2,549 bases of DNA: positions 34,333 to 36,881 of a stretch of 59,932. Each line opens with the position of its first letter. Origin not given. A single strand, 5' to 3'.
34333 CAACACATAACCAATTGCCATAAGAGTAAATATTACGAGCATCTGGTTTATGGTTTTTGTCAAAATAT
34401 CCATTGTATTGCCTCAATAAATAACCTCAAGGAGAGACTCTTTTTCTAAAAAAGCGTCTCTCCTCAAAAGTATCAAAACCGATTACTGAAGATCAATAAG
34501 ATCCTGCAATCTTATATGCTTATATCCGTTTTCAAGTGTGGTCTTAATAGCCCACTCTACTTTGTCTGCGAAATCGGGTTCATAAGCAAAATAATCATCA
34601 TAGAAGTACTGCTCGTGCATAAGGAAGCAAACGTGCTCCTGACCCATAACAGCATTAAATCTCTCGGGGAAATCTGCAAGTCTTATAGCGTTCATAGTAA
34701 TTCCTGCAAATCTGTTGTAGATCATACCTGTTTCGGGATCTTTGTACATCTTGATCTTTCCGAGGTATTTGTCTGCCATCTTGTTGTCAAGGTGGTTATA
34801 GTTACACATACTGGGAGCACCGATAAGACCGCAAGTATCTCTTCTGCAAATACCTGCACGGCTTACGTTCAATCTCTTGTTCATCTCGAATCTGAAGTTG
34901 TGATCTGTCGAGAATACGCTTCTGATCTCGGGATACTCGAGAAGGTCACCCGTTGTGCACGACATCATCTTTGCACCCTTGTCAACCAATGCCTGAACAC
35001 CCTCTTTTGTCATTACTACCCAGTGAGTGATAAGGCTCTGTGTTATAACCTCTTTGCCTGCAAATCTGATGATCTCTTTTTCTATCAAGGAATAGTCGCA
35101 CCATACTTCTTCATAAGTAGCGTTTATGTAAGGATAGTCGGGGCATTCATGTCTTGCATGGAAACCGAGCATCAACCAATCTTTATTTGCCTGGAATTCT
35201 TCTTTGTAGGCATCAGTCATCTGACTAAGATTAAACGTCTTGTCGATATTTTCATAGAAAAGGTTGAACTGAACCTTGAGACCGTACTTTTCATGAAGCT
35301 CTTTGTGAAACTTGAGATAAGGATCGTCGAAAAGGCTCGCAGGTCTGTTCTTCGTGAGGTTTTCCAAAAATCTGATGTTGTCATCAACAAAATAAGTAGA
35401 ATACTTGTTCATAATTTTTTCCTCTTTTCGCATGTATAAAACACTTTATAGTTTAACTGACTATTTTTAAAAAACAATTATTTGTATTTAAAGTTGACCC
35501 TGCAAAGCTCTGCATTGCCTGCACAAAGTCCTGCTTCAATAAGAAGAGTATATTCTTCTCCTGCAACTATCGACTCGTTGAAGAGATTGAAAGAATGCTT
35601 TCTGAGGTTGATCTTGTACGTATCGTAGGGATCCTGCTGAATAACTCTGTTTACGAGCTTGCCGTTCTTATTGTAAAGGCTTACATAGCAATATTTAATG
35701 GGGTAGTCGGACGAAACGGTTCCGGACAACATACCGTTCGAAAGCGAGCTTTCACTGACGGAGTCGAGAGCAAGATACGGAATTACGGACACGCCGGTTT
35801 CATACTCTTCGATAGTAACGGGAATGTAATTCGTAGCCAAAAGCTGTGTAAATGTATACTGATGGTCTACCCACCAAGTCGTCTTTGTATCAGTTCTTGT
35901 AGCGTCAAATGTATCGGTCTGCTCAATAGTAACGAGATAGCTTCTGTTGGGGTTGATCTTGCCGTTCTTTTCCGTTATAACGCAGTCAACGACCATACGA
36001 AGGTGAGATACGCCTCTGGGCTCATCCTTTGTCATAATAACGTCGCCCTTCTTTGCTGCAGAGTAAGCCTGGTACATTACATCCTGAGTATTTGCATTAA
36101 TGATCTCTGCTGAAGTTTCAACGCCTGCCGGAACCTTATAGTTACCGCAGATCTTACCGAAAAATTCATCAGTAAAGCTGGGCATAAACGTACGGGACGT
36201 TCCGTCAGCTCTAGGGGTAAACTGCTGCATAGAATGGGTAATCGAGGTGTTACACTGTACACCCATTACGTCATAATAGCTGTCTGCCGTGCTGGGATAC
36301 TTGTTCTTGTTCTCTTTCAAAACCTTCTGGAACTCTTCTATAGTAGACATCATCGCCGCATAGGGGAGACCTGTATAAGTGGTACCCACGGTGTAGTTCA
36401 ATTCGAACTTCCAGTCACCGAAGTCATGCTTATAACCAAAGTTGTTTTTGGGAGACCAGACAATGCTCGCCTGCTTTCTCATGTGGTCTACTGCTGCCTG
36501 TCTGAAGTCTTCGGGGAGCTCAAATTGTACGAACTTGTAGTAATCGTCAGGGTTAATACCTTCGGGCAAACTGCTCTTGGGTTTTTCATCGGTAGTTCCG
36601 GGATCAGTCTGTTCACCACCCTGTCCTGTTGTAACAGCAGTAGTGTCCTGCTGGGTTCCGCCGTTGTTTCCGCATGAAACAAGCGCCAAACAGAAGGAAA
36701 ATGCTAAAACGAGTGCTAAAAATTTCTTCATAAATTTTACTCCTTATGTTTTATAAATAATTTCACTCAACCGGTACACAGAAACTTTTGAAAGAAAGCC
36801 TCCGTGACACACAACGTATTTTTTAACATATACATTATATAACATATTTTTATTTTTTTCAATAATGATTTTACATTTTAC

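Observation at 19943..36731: Five copies of an unassigned secreted module with conserved Cys, His and EQTD: candidate new papain-fold (NlpC/P60-like) hydrolase family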

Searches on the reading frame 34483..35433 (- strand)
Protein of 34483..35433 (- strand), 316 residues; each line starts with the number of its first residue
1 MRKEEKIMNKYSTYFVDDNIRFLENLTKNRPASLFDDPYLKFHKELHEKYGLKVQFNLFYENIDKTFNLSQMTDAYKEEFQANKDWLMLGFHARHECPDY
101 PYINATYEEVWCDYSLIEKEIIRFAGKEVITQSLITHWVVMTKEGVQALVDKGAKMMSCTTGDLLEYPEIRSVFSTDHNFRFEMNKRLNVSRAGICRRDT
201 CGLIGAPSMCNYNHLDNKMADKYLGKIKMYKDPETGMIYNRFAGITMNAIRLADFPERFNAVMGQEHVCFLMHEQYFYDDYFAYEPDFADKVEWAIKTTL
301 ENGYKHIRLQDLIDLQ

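Call 3: search_protein_families(library=pfam, proteins=[window:34483-35433:-], max_evalue=0.1)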
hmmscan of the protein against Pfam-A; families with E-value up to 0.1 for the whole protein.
window:34483-35433:- (316 aa): 1 family
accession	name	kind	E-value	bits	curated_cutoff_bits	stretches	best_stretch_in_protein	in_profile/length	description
PF19387.4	DUF5962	-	0.036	14.8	25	0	78-122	7-51/99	Family of unknown function (DUF5962)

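Call 4: search_protein_families(library=ncbifam, proteins=[window:34483-35433:-], max_evalue=0.1)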
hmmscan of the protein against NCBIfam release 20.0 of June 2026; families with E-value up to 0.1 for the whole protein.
window:34483-35433:- (316 aa): 0 families

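Call 51: search_solved_structures(query=A6, max_evalue=10, show_alignments=2)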
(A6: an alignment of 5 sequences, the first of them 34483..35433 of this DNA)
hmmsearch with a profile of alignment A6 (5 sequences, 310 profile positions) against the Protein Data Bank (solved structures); distinct sequences matched with E-value up to 10: 2.
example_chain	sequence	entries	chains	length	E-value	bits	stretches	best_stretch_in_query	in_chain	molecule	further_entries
2doq_D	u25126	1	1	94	0.18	14.2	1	41-105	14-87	SFI1p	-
4mtl_A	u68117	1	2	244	0.39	13.1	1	102-143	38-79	Protein-lysine methyltransferase METTL21C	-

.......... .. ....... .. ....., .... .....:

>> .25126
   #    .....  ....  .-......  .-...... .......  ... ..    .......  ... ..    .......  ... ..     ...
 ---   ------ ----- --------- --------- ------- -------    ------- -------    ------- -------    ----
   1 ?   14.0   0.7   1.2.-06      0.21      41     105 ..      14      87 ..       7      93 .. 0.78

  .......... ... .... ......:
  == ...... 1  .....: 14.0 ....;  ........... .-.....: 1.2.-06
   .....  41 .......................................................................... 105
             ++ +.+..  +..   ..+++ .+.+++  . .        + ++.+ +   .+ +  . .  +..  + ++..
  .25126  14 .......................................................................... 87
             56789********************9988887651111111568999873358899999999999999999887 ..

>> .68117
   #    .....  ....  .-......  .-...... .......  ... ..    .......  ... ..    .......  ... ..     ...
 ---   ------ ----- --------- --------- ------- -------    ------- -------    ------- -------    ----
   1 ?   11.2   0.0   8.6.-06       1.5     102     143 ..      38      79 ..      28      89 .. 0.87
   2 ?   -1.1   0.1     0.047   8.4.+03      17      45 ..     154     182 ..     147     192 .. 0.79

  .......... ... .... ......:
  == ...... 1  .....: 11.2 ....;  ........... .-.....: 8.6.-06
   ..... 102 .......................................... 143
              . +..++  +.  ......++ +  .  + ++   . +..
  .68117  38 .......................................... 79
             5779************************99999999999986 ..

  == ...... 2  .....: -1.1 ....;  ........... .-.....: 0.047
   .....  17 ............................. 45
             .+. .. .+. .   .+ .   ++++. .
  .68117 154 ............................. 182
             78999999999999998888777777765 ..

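Call 52: search_protein_families(library=pfam, alignment_id=A6, max_evalue=10)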
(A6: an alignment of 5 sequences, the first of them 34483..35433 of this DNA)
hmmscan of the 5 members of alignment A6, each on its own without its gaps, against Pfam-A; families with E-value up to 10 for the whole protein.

A. member 1, window:34483-35433:- (316 aa): 1 family
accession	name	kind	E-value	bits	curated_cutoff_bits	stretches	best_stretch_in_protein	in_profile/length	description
PF19387.4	DUF5962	-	0.036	14.8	25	1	78-122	7-51/99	Family of unknown function (DUF5962)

B. families by the number of members that match (of 5 scanned): 2 families
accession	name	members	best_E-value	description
PF19387.4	DUF5962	1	0.036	Family of unknown function (DUF5962)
PF18536.7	DUF5623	1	0.53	Domain of unknown function (DUF5623)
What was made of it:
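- Tried and rejected: Profile searches against PDB and Pfam were negative (calls 51, 52), and no structure jobs were left.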

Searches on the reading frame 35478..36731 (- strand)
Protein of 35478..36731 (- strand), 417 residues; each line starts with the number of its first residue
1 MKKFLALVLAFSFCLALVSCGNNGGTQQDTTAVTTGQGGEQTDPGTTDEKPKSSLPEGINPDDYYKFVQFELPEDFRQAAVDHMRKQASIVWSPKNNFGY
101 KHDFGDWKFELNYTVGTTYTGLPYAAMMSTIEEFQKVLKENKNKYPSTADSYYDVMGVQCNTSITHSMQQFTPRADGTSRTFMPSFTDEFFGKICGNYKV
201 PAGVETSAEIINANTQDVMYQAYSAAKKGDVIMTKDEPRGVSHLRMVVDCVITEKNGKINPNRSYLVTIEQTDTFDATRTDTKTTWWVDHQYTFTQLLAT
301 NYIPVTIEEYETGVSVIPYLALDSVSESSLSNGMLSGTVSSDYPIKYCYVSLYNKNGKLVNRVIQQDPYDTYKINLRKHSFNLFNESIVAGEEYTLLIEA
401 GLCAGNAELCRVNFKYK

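Call 3: search_protein_families(library=pfam, proteins=[window:35478-36731:-], max_evalue=0.1)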
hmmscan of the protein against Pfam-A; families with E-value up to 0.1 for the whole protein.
window:35478-36731:- (417 aa): 0 families

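Call 4: search_protein_families(library=ncbifam, proteins=[window:35478-36731:-], max_evalue=0.1)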
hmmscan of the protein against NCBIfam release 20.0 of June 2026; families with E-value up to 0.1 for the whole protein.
window:35478-36731:- (417 aa): 3 families
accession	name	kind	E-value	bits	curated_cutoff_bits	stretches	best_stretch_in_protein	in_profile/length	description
NF050142.1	PG1828_fam_lipo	equivalog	4e-05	24.3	50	1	1-35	1-37/59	PG1828 family lipoprotein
NF052551.1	EnvBioLpgNMYCTU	equivalog_domain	0.022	14.1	250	1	1-50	1-50/227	envelope biogenesis lipoprotein LpqN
NF047847.2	SS_mature_LptM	equivalog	0.059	13.5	27.7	1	1-24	1-24/31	LPS translocon maturation chaperone LptM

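Call 18: search_protein_representatives(protein=window:35478-36731:-)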
Query: 417 residues. Proteins with E-value up to 0.001 (for the whole library): 710; up to 1e-10: 354; up to 1e-30: 57. The best 150 are listed.
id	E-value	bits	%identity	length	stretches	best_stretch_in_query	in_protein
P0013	3.6e-130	451.0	50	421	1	1-416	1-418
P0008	1.1e-88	314.4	47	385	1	53-417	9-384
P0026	1.2e-86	307.7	42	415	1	1-415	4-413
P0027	3.1e-77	276.7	39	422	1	6-417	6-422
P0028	7.6e-77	275.4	38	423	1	9-417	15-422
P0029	9.2e-74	265.3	44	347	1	1-335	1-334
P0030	6.8e-69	249.2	39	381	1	34-416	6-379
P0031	1.1e-67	245.3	37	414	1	1-415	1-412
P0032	3.6e-67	243.5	37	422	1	10-416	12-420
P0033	5.6e-66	239.6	44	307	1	110-415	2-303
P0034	5.8e-64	233.0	37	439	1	4-415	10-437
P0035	6.6e-63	229.5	36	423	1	1-416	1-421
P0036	1.4e-61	225.2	30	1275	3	49-402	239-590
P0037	5.6e-60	219.9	36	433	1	4-416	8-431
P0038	4.7e-58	213.5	37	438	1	3-417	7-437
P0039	2.3e-56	208.0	36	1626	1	62-416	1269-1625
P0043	1.1e-54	202.4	36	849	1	55-416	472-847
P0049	5.5e-46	173.8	29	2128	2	74-402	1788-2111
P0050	2.0e-45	171.9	34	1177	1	39-414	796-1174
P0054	7.0e-42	160.3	32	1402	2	62-413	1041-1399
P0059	1.2e-38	149.6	33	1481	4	138-402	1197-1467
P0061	1.8e-37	145.7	30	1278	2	74-383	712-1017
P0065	6.0e-37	144.0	32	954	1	52-409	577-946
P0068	8.3e-37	143.5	33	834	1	62-410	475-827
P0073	5.8e-34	134.2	31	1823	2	63-414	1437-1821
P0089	5.9e-29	117.7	29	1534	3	40-383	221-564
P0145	8.1e-21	90.9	33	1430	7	77-372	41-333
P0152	1.6e-20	90.0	31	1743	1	76-403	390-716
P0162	4.9e-20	88.3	26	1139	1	78-414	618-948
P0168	1.6e-19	86.7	32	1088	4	76-375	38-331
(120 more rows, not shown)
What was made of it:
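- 710 representatives with E<=1e-3 (call 18).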

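Call 37: search_protein_families(library=pfam, proteins=[P0036, P0039, P0061, P0065, P0073, P0089, P0145], max_evalue=0.001)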
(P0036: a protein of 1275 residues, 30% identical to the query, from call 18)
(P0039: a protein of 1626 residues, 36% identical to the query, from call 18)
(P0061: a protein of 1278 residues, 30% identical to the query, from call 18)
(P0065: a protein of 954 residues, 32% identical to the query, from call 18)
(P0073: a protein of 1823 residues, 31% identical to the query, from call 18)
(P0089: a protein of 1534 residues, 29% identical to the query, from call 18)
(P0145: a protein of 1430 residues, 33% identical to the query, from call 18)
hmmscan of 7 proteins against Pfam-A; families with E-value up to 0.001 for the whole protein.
P0036 (1275 aa): 1 family
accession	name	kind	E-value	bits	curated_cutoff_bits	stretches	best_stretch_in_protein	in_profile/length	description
PF00395.25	SLH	-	2.7e-19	69.3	20.8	1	29-71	1-43/44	S-layer homology domain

P0039 (1626 aa): 0 families

P0061 (1278 aa): 1 family
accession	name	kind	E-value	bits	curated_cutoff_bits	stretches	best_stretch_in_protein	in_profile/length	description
PF04122.17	CW_binding_2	-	5.2e-51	171.5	24.9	3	38-128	1-71/73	Cell wall binding domain 2 (CWB2)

P0065 (954 aa): 2 families
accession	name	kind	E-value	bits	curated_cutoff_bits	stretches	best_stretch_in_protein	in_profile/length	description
PF13306.12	LRR_5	-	4e-14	53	27.7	1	398-473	7-81/127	BspA type Leucine rich repeat region (6 copies)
PF00404.24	Dockerin_1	-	9.1e-11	42.2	22.9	1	501-559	2-56/57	Dockerin type I domain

P0073 (1823 aa): 1 family
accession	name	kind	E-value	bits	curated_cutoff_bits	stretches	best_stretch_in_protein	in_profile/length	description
PF07523.18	Big_3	-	0.00043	20.9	21.2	0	813-874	2-60/68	Bacterial Ig-like domain (group 3)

P0089 (1534 aa): 2 families
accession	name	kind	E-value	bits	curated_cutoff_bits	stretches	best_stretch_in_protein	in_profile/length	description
PF00395.25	SLH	-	1.7e-15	57.1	20.8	2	34-75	2-43/44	S-layer homology domain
PF25616.1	PhiKZ_gp35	-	1.7e-05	24.5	35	1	224-261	130-166/271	Bacteriophage PhiKZ capsid decoration protein gp35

P0145 (1430 aa): 4 families
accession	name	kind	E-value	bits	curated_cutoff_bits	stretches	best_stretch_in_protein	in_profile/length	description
PF13860.13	FlgD_ig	-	5.6e-15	55.5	27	0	726-794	8-77/79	FlgD Ig-like domain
PF05257.22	CHAP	-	6.9e-13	49.3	26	1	1068-1153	4-81/81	CHAP domain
PF06321.17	P_gingi_FimA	-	1.2e-06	29.2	21.4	0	416-462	27-72/153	Major fimbrial subunit protein (FimA)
PF20622.4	Big_15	-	0.00057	20.1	27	0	824-876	4-56/82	Bacterial Ig domain (Big_16)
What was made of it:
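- Closest known: CHAP domain. Same: One family member is fused to a true CHAP domain (call 37).
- A CHAP fusion in P0145 (call 37). Relatives carry the SLH and CWB2 anchors that are typical of Gram-positive wall hydrolases (call 37).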

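Call 63: list_cluster_members(proteins=[P0036, P0039, P0049, P0061, P0145, P0089, P0073, P0162, P0152, P0168])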
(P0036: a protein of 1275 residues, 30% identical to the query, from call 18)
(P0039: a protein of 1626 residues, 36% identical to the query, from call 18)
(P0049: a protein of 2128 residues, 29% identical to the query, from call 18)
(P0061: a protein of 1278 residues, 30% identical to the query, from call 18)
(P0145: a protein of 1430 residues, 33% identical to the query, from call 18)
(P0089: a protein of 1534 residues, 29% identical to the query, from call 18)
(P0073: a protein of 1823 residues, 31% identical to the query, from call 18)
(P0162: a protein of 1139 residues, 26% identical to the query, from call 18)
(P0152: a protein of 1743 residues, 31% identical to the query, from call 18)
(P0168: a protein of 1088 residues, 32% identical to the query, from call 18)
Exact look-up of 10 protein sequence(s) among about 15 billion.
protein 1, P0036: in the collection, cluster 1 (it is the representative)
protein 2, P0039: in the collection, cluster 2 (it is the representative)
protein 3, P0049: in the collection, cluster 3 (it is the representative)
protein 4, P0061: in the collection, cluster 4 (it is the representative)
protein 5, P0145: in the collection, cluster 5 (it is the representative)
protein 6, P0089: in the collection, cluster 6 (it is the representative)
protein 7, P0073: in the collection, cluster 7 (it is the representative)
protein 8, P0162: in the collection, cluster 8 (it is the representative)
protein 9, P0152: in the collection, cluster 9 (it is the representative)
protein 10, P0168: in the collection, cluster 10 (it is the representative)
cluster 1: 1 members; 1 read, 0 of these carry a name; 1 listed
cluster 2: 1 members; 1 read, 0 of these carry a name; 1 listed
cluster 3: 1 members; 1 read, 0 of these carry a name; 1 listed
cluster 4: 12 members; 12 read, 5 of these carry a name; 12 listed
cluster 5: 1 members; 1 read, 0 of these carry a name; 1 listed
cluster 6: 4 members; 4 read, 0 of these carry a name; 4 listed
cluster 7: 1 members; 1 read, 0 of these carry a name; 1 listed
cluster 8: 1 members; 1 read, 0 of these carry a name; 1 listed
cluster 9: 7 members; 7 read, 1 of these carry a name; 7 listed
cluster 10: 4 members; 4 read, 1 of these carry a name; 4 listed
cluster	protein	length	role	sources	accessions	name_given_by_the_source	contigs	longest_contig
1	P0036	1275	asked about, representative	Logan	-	-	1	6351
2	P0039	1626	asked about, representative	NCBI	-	-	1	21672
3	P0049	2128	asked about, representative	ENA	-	-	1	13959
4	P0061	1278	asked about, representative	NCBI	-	-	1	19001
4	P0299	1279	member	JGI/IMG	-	putative cell wall-binding protein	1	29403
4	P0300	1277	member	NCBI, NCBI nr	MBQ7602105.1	MAG: cell wall-binding repeat-containing protein [Lachnospiraceae bacterium] | cell wall-binding repeat-containing protein [Lachnospiraceae bacterium]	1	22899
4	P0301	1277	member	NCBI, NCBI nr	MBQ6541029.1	MAG: cell wall-binding repeat-containing protein [Lachnospiraceae bacterium] | cell wall-binding repeat-containing protein [Lachnospiraceae bacterium]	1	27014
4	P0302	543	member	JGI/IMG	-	hypothetical protein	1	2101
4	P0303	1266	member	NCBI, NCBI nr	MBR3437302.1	MAG: cell wall-binding repeat-containing protein, partial [Lachnospiraceae bacterium] | cell wall-binding repeat-containing protein [Lachnospiraceae bacterium]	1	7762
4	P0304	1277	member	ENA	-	-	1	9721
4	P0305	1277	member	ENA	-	-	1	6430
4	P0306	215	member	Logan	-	-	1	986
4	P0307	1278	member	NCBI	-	-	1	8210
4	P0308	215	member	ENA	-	-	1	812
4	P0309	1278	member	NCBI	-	-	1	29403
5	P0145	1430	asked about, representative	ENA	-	-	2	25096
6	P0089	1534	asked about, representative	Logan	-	-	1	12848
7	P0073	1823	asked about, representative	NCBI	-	-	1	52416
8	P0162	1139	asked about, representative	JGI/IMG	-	-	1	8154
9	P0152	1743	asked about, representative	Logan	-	-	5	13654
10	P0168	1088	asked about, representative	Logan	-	-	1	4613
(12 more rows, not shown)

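Call 66: search_protein_families(library=pfam, proteins=[P0043, P0050, P0054, P0068, P0162, P0152, P0168], max_evalue=0.001)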
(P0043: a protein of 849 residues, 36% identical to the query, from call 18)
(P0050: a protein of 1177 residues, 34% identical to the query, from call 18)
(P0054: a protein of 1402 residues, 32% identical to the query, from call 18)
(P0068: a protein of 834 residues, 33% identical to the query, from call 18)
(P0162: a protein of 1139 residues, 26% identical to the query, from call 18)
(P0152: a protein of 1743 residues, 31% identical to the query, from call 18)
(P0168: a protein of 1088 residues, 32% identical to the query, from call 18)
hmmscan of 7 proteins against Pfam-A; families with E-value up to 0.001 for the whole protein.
P0043 (849 aa): 2 families
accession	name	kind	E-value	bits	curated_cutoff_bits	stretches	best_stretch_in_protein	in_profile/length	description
PF00404.24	Dockerin_1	-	6e-13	49.2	22.9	1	396-455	1-56/57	Dockerin type I domain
PF13202.12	EF-hand_5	-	0.00097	19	25.9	0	398-409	9-20/25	EF hand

P0050 (1177 aa): 0 families

P0054 (1402 aa): 1 family
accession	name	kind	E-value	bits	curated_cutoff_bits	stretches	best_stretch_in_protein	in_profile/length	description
PF13860.13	FlgD_ig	-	3.9e-05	24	27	1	1319-1385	7-74/79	FlgD Ig-like domain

P0068 (834 aa): 1 family
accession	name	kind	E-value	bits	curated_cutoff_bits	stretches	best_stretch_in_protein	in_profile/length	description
PF00404.24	Dockerin_1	-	3.1e-13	50.1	22.9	1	386-445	1-56/57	Dockerin type I domain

P0162 (1139 aa): 2 families
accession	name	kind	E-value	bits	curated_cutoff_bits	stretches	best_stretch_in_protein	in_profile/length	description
PF00404.24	Dockerin_1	-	7.6e-08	32.9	22.9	1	958-1005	2-49/57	Dockerin type I domain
PF02012.26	BNR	-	0.00029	20.8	27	0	513-524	1-12/12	BNR/Asp-box repeat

P0152 (1743 aa): 0 families

P0168 (1088 aa): 8 families
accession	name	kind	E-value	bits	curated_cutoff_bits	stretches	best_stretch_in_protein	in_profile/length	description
PF11797.14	WxLIP_HBD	-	7.8e-12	45.8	28.9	0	651-692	92-132/138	WxL Interacting Protein, host binding domain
PF13860.13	FlgD_ig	-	8e-12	45.4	27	1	395-461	10-77/79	FlgD Ig-like domain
PF01764.32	Lipase_3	-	9.4e-11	42.2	22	1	829-932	26-137/140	Lipase (class 3)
PF18962.6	Por_Secre_tail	-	7.7e-09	36.2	27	0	296-359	15-70/75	Secretion system C-terminal sorting domain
PF22352.2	K319L-like_PKD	-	1e-08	35.5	27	0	334-359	49-74/84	K319L-like, PKD domain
PF13585.12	CHU_C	-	6.2e-07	29.9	27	1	405-465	24-79/86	CHU_C Type IX secretion signal domain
PF10029.15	DUF2271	-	0.00011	22.4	27.3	0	314-381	65-130/136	Predicted periplasmic protein (DUF2271)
PF23608.1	Ig_ILCR1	-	0.00014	22.3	27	0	297-358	28-90/114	ILCR1 Ig-like domain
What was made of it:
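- Fusion partners are SLH, CWB2, dockerin, BspA-type LRR, CHAP and Lipase_3 (calls 37, 66). Some members are dockerin-borne (call 66). A Lipase_3 fusion in P0168 (call 66).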

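Call 85: find_encoding_contigs(protein=P0054, flank=9000, max_places=3)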
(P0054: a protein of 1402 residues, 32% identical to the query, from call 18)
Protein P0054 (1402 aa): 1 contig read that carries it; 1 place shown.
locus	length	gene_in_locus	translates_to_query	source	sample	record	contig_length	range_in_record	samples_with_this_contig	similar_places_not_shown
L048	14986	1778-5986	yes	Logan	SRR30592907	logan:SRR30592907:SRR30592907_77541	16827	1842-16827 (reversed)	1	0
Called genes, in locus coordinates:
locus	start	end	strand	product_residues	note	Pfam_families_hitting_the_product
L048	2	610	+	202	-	?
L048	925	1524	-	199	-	PF00160:Pro_isomerase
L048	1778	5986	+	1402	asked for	-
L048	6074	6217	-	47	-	-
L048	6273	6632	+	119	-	-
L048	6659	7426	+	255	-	-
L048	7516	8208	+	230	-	PF18088:Glyco_H_20C_C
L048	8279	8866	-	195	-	PF02659:Mntp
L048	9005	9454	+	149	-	-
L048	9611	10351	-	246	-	PF19789:DUF6273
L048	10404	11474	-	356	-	PF00254:FKBP_C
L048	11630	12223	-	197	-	-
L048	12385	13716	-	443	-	PF00696:AA_kinase, PF13840:ACT_7 (weak), PF01842:ACT, PF22468:ACT_9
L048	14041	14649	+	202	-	PF02163:Peptidase_M50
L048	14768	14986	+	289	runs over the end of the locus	-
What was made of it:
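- GH20C fragments next to ortholog P0054 (call 85).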

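Call 86: find_encoding_contigs(protein=P0059, flank=9000, max_places=2)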
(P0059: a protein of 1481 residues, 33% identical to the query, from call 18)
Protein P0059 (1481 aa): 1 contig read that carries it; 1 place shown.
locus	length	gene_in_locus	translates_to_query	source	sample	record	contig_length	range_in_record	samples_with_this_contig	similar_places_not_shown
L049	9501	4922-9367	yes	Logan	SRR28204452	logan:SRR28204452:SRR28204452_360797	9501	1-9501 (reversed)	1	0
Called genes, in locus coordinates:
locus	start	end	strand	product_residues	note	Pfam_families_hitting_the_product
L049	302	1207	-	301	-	PF02311:AraC_binding (faint), PF12833:HTH_18, PF00165:HTH_AraC (weak)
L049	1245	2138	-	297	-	PF04018:VCA0040-like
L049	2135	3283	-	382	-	PF14286:DHHW, PF16822:ALGX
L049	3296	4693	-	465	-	PF03062:MBOAT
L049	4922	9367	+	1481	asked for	-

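Call 87: find_encoding_contigs(protein=P0073, flank=9000, max_places=2)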
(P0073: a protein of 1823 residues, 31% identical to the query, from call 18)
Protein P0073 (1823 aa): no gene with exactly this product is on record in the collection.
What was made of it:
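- Tried and rejected: The context look-up for P0073 failed because the protein is not on record (call 87).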
